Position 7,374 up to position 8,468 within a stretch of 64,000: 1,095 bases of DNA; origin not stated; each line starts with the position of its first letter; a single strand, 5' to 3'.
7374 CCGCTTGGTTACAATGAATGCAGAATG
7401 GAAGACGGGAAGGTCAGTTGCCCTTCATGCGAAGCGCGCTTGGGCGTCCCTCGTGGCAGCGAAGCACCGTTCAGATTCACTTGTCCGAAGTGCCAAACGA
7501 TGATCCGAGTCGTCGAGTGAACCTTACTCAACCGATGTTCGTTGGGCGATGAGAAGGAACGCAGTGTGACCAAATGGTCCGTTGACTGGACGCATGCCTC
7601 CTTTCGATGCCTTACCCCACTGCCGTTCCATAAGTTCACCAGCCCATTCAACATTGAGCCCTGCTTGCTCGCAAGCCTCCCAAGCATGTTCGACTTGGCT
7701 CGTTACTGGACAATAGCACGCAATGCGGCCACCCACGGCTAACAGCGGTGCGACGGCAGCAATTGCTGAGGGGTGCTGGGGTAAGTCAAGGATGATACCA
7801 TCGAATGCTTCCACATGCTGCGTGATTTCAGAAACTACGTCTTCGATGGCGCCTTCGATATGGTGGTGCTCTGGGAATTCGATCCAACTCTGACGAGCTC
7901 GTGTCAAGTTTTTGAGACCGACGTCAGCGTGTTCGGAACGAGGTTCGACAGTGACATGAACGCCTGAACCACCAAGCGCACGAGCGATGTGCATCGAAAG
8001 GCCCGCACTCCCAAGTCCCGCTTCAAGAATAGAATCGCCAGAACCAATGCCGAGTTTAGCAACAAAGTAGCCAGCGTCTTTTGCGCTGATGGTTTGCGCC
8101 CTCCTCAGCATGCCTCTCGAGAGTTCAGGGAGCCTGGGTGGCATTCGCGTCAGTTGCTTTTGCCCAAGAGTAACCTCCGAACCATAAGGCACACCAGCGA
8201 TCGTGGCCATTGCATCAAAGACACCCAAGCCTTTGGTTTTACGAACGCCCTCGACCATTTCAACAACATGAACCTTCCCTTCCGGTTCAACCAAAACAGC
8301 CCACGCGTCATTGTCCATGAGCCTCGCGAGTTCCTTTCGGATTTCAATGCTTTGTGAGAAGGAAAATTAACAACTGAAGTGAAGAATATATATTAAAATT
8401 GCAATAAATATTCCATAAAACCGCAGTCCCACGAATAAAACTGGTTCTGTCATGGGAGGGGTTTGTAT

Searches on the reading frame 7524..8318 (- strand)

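Call 57: search_protein_families(library=pfam, proteins=[window:7524-8318:-], max_evalue=0.001)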
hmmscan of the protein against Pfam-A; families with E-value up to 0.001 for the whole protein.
window:7524-8318:- (264 aa): 1 family
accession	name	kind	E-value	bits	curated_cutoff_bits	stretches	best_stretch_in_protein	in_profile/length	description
PF08704.16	GCD14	-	1e-14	55.3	26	1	70-222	17-165/247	tRNA methyltransferase complex GCD14 subunit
